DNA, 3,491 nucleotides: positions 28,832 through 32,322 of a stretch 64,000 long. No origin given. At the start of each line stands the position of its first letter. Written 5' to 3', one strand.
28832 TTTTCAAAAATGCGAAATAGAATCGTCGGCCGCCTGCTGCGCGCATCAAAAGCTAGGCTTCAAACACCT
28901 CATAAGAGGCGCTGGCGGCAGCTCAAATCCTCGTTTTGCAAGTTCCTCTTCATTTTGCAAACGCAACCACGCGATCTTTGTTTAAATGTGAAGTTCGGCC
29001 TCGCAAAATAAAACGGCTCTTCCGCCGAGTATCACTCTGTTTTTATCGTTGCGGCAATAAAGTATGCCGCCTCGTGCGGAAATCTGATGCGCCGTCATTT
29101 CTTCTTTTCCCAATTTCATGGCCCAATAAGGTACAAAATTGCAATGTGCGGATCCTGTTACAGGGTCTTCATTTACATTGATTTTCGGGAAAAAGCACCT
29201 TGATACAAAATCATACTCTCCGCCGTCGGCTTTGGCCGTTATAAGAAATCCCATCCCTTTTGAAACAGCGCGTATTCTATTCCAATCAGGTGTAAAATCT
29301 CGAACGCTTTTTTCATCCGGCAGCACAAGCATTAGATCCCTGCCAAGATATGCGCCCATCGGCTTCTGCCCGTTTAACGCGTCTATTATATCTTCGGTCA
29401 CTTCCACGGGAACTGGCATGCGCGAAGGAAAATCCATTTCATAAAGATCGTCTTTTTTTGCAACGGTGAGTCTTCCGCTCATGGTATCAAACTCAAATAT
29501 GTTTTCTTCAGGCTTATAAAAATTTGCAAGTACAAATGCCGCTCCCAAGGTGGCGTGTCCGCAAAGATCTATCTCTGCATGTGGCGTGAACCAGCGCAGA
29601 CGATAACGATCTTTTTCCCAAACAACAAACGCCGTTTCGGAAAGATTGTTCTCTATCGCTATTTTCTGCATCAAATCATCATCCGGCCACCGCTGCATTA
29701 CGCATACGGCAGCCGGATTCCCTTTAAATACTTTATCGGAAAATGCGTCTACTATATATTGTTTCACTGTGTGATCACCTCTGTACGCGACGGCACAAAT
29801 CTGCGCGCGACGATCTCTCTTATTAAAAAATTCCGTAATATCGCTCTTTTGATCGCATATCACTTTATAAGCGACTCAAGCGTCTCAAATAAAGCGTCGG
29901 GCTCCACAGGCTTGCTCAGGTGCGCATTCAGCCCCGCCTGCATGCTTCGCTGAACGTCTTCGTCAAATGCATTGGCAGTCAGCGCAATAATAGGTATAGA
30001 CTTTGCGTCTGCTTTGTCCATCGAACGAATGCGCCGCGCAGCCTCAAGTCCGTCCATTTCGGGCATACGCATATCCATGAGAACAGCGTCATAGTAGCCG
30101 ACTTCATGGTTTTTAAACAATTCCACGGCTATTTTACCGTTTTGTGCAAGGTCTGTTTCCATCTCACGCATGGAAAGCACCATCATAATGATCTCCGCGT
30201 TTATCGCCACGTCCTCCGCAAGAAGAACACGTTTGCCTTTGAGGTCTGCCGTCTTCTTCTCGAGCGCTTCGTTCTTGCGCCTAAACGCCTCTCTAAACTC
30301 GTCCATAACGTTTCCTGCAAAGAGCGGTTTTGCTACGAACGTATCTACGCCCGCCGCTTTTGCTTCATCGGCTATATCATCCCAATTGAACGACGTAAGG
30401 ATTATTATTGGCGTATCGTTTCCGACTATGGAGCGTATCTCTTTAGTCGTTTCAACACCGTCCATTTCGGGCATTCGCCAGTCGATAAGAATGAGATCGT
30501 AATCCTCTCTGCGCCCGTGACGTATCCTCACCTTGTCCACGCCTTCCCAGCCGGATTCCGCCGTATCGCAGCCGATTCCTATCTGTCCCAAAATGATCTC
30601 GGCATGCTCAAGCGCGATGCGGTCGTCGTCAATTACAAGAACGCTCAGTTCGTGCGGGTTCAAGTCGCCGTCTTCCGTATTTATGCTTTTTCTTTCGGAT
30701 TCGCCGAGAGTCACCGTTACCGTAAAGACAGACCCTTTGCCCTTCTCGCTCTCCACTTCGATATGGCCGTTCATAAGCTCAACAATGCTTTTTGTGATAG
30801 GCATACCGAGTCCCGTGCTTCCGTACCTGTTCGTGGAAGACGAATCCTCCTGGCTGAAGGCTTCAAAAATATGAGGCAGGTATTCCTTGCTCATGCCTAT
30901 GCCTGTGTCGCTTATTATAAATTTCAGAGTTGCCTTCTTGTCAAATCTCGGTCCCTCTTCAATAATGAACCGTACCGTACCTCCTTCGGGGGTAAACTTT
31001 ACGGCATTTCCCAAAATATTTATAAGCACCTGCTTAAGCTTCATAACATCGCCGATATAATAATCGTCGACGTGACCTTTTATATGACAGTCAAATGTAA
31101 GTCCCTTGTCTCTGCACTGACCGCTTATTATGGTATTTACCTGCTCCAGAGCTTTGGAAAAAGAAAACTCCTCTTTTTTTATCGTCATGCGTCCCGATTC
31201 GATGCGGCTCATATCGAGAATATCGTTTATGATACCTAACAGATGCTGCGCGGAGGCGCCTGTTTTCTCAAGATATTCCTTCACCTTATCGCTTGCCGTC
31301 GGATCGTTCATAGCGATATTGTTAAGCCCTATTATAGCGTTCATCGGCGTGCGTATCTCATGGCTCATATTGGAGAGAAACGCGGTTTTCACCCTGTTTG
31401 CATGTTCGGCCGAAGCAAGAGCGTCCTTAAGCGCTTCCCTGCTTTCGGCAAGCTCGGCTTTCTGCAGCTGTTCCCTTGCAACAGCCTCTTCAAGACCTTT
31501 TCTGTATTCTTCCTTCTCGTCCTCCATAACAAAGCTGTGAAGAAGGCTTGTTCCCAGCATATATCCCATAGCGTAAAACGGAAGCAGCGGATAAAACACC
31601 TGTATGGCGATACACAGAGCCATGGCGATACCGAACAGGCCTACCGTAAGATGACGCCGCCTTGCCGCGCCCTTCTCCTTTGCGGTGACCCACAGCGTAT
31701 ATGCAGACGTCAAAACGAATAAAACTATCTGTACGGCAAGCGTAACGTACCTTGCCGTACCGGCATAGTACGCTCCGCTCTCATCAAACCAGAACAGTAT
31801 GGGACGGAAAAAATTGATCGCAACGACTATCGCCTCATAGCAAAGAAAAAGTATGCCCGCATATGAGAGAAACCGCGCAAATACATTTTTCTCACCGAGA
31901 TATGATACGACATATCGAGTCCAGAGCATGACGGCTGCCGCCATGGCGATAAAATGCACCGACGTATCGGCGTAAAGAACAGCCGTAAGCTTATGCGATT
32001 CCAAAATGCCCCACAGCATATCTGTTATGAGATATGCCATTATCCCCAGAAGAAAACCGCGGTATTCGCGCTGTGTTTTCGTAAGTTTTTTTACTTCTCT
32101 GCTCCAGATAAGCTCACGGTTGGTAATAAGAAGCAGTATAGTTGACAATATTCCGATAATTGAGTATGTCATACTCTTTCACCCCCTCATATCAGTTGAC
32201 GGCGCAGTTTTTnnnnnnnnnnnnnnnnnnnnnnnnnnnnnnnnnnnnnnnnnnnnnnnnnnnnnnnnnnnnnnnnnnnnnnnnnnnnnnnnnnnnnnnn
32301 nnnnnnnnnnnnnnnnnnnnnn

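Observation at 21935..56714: Four unrelated large secreted proteins end in the same ~70-80-aa C-terminal module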

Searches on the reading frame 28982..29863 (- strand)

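Call 21: search_protein_families(library=pfam, proteins=[window:28982-29863:-], max_evalue=0.001)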
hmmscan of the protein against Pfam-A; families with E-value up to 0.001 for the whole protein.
window:28982-29863:- (293 aa): 1 family
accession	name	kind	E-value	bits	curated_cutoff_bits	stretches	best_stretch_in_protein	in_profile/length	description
PF02567.21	PhzC-PhzF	-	2.3e-59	201.6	27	1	38-288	1-280/281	Phenazine biosynthesis-like protein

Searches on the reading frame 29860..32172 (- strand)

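Call 21: search_protein_families(library=pfam, proteins=[window:29860-32172:-], max_evalue=0.001)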
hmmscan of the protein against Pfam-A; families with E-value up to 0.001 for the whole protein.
window:29860-32172:- (770 aa): 3 families
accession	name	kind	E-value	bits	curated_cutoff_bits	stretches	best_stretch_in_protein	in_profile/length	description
PF00072.30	Response_reg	-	3.9e-44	149.8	30.2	2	649-765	1-110/111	Response regulator receiver domain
PF02518.31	HATPase_c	-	2.7e-28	99.1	26.4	1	374-489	1-109/111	Histidine kinase-, DNA gyrase B-, and HSP90-like ATPase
PF00512.31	HisKA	-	3.5e-18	65.8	26.9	1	262-327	2-66/66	His Kinase A (phospho-acceptor) domain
